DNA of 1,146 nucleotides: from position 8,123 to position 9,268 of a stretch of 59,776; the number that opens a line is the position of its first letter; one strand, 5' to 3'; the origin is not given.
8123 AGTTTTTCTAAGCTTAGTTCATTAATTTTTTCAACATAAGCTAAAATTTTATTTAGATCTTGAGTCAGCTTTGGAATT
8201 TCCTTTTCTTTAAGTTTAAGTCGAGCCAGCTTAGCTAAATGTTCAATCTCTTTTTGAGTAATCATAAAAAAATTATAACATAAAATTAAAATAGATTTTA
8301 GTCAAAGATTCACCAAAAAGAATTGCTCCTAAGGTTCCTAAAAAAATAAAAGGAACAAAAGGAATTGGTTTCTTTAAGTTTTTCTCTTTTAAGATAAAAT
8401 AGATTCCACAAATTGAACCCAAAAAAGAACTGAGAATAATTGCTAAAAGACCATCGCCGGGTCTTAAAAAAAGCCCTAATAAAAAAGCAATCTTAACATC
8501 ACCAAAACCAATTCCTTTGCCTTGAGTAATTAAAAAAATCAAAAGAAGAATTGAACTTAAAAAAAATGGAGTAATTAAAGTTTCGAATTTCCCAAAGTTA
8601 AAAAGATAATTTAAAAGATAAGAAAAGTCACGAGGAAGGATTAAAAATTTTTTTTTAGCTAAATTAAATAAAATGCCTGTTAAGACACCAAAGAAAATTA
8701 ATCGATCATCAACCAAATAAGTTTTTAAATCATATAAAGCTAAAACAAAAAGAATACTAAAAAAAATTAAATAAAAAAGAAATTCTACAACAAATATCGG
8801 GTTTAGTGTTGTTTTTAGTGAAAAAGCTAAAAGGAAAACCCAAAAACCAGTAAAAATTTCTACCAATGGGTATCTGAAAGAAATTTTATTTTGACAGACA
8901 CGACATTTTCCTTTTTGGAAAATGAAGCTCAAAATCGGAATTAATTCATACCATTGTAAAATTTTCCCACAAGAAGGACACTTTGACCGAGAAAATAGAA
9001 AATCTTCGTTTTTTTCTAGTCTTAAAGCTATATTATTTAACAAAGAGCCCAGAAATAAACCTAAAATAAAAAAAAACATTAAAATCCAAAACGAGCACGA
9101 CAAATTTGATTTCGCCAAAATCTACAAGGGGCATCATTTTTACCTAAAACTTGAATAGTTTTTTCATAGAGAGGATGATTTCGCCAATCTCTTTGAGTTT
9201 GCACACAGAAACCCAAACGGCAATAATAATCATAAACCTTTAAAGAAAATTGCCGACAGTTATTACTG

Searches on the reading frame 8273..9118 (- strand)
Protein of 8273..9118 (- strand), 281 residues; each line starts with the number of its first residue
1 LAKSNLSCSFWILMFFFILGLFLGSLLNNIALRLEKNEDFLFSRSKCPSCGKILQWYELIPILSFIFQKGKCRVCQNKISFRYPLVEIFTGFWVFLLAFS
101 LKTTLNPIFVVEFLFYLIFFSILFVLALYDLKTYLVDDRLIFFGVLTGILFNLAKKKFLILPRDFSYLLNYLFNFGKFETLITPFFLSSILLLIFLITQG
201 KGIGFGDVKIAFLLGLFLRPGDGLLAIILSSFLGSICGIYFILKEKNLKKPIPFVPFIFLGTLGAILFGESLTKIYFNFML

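Call 3: search_protein_families(library=pfam, proteins=[window:8273-9118:-], max_evalue=0.01)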
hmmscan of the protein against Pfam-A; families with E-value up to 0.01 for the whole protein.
window:8273-9118:- (281 aa): 3 families
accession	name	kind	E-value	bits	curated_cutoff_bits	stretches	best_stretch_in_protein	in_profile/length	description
PF06750.18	A24_N_bact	-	4.1e-29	100.9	23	1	18-99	1-82/84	Bacterial Peptidase A24 N-terminal domain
PF01478.23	Peptidase_A24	-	3.3e-13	50.4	26.5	1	117-239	1-104/104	Type IV leader peptidase family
PF21202.3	SLX1_C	-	0.0088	16.8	27.2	0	37-60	42-65/65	Structure-specific endonuclease subunit SLX1, C-terminal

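Call 4: search_protein_families(library=ncbifam, proteins=[window:8273-9118:-], max_evalue=0.01)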
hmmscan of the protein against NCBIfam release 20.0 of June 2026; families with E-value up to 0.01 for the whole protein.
window:8273-9118:- (281 aa): 1 family
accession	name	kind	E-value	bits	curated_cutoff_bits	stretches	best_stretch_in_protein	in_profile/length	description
TIGR04104.1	cxxc_20_cxxc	subfamily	0.0087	16.4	45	1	46-127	2-86/93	TIGR04104 family putative zinc finger protein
